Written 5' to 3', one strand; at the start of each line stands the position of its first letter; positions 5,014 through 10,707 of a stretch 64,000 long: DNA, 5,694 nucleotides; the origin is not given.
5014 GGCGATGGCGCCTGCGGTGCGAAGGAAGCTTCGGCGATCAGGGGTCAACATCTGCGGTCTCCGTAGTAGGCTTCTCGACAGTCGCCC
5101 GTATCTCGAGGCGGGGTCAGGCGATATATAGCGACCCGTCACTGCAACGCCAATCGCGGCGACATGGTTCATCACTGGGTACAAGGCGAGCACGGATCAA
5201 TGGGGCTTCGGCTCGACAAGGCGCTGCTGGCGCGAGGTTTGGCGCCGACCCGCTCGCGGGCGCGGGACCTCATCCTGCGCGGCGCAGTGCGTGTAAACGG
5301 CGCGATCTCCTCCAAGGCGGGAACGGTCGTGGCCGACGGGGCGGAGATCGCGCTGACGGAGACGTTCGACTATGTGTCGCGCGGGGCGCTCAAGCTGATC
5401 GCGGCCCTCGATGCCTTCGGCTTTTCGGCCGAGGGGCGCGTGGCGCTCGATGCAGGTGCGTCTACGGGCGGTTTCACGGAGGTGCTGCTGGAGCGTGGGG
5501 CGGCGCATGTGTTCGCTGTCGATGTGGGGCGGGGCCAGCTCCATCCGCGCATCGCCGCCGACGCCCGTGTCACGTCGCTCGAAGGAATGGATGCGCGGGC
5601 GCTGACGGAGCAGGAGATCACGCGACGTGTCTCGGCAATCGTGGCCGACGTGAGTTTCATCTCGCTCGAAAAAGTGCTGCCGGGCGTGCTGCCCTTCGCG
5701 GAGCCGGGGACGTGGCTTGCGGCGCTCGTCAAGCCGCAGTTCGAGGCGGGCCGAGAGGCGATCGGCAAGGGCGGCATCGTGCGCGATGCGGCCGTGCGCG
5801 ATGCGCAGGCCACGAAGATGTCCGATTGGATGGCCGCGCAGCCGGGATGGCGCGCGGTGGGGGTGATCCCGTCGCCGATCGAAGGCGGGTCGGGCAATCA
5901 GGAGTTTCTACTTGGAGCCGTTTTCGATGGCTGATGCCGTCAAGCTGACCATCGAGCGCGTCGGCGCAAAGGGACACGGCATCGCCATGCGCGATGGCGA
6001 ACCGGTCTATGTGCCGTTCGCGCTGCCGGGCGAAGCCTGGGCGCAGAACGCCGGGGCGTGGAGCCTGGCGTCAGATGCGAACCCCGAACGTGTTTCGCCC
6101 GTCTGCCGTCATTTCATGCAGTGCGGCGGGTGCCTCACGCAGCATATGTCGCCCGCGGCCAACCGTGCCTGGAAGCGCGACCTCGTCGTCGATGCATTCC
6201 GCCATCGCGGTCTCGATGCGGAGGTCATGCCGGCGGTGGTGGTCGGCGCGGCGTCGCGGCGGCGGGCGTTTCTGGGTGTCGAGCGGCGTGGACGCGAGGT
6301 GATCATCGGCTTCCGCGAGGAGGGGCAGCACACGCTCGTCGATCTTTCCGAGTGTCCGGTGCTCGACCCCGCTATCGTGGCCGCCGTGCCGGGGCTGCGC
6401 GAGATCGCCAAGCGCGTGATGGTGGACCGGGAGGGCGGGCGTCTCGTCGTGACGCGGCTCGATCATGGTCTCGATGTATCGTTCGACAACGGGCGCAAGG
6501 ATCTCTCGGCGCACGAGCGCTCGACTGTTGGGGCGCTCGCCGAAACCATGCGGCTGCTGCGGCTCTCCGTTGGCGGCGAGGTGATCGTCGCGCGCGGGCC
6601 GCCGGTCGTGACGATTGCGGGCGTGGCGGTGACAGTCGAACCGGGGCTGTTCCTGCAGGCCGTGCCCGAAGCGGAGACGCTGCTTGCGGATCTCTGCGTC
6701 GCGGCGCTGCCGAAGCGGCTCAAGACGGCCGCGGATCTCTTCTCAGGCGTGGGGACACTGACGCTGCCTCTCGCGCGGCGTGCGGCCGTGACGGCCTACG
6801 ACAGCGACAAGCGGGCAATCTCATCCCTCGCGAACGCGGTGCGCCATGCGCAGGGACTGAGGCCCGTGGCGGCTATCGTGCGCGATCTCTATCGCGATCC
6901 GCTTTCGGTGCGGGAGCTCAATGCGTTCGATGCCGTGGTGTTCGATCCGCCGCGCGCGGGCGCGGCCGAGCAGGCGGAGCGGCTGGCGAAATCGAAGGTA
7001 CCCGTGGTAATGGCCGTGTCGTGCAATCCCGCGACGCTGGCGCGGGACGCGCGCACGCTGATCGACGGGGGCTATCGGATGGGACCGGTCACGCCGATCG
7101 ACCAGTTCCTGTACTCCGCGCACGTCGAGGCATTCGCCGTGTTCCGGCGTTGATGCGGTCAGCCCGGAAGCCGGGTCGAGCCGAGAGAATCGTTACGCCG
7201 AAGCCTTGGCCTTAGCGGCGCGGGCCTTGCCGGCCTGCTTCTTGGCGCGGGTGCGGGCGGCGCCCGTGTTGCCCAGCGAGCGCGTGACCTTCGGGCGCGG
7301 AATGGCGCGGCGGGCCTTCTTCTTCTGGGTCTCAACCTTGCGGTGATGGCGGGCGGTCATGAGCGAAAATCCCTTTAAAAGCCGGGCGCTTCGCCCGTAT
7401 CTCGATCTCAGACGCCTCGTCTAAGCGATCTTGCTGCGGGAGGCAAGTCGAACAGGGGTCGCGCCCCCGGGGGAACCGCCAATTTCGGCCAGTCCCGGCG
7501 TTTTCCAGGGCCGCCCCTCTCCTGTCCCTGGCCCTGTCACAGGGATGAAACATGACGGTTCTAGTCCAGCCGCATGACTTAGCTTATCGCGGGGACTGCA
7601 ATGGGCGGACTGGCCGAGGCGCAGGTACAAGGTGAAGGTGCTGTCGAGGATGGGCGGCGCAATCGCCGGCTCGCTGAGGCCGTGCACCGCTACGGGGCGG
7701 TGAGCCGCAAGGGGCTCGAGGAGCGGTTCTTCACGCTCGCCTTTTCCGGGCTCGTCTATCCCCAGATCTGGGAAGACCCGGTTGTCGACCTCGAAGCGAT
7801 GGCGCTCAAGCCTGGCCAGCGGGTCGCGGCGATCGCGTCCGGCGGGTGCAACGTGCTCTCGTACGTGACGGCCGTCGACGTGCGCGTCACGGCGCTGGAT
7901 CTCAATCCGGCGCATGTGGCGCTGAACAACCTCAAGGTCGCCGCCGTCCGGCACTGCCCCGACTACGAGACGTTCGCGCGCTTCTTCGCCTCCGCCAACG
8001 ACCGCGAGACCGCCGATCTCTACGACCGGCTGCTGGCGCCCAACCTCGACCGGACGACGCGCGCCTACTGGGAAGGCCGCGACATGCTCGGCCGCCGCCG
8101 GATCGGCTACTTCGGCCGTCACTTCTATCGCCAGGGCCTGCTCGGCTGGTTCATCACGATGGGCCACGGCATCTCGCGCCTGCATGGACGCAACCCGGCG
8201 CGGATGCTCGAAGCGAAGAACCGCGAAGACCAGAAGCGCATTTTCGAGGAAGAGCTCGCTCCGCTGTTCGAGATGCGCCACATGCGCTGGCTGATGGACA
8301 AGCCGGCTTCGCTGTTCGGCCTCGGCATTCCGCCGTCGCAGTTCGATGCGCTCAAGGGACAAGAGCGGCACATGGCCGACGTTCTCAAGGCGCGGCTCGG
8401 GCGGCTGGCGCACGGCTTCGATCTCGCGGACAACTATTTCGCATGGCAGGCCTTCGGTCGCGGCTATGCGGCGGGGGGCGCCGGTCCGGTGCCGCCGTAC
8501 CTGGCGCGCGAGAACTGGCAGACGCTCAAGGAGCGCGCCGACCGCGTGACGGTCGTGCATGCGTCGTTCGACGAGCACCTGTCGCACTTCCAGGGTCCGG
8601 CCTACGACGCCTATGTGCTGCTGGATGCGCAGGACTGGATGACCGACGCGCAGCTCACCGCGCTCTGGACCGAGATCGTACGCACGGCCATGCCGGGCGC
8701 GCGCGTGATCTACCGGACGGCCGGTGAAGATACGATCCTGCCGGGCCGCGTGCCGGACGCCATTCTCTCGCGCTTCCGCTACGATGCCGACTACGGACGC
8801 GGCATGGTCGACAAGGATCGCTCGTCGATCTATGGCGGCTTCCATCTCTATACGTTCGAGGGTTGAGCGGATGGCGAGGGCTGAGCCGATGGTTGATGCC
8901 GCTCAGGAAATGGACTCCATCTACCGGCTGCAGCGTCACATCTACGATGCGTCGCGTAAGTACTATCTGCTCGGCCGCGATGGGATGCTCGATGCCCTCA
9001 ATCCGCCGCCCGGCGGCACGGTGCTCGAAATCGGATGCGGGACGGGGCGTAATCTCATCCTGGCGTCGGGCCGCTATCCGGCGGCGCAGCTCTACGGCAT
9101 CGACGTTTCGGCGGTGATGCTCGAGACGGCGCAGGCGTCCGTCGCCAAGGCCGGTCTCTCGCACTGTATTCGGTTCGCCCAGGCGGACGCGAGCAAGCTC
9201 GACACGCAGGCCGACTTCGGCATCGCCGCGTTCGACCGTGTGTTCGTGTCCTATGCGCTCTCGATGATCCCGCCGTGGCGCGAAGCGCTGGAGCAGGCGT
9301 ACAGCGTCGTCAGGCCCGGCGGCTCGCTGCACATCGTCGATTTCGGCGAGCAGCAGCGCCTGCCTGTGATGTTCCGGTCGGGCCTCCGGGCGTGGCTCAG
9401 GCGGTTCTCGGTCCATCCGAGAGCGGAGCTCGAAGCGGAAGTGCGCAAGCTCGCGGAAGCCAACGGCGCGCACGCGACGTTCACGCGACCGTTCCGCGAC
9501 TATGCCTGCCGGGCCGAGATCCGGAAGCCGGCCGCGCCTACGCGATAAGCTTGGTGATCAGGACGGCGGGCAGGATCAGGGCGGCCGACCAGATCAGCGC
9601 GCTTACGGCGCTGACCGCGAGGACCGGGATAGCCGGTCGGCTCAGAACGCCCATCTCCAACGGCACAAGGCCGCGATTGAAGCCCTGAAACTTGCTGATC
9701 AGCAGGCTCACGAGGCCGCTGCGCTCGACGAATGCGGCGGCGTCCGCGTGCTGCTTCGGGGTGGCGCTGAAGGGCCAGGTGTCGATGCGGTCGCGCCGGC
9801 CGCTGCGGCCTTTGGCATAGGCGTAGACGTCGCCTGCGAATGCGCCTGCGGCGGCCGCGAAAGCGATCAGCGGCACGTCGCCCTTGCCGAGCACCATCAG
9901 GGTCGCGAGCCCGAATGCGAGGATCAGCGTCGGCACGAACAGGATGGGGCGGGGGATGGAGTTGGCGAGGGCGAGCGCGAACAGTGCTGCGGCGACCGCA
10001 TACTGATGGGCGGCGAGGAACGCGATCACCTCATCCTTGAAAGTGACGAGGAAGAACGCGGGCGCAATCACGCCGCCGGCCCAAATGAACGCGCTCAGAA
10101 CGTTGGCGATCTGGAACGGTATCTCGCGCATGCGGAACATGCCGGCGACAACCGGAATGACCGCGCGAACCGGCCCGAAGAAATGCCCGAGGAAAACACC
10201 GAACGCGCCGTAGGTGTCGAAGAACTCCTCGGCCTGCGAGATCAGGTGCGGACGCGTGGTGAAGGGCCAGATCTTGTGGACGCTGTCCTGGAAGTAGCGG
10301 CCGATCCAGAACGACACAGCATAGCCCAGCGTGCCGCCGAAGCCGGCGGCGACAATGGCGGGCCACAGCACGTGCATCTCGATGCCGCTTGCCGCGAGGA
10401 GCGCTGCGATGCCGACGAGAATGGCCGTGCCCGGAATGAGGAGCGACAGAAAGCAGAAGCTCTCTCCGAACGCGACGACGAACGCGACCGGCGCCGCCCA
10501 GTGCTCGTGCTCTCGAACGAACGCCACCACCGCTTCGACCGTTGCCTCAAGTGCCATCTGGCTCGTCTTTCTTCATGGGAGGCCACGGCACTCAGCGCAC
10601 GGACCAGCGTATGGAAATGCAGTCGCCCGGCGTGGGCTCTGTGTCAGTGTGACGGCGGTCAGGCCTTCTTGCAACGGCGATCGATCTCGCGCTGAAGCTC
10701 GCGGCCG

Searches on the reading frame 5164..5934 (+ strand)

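Call 84: search_protein_families(library=pfam, proteins=[window:5164-5934:+])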
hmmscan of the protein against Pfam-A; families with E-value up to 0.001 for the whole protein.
window:5164-5934:+ (256 aa): 2 families
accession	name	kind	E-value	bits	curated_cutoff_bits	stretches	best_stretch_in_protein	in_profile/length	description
PF01728.25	FtsJ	-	3.5e-43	148.1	24.1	1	70-252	1-179/181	FtsJ-like methyltransferase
PF01479.30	S4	-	3.3e-11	43.2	22.8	1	15-62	1-48/48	S4 domain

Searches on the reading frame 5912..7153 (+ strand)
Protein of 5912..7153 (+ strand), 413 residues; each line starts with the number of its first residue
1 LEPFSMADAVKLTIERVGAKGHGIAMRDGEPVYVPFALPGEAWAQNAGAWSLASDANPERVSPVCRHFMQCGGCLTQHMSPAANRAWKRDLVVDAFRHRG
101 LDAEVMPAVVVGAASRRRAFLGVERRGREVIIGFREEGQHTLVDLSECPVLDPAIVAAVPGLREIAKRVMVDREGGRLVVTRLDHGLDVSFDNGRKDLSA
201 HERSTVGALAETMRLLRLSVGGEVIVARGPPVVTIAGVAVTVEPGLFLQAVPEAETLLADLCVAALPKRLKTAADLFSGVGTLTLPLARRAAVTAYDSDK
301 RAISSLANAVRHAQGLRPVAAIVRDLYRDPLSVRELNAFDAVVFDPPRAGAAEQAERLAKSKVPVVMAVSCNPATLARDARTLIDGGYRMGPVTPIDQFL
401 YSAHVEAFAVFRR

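Call 84: search_protein_families(library=pfam, proteins=[window:5912-7153:+])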
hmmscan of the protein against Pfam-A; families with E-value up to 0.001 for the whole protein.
window:5912-7153:+ (413 aa): 3 families
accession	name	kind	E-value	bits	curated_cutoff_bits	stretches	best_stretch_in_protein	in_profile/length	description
PF05958.17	tRNA_U5-meth_tr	-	4.2e-09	36.3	23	1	338-407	283-350/357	tRNA (Uracil-5-)-methyltransferase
PF05175.20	MTS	-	2.2e-05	24.6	23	1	260-350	21-110/170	Methyltransferase small domain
PF03602.21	Cons_hypoth95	-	8.4e-05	22.8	24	1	273-351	45-126/182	Conserved hypothetical protein 95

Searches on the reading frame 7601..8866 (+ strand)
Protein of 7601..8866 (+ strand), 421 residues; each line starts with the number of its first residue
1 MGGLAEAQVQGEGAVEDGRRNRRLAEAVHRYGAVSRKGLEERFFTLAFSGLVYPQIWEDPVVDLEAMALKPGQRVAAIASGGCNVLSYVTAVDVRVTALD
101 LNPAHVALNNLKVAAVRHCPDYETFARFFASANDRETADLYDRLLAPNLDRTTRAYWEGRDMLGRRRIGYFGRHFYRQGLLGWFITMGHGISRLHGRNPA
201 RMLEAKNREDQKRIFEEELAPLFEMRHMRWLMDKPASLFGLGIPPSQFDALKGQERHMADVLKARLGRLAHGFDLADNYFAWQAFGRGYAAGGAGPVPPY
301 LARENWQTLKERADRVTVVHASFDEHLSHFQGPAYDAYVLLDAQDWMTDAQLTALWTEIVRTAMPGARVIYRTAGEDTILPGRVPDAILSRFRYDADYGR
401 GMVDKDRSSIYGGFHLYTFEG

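Call 84: search_protein_families(library=pfam, proteins=[window:7601-8866:+])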
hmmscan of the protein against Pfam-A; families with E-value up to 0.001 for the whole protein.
window:7601-8866:+ (421 aa): 1 family
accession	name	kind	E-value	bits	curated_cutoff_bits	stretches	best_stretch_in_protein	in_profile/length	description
PF11899.13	DUF3419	-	2.3e-105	353.4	28.2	1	42-418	4-384/385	Protein of unknown function (DUF3419)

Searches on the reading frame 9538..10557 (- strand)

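Call 84: search_protein_families(library=pfam, proteins=[window:9538-10557:-])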
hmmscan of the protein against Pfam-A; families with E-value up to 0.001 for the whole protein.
window:9538-10557:- (339 aa): 1 family
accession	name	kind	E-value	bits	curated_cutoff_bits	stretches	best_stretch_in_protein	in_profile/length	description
PF09335.16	VTT_dom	-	2.9e-20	73.4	33.9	2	52-162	5-116/123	VTT domain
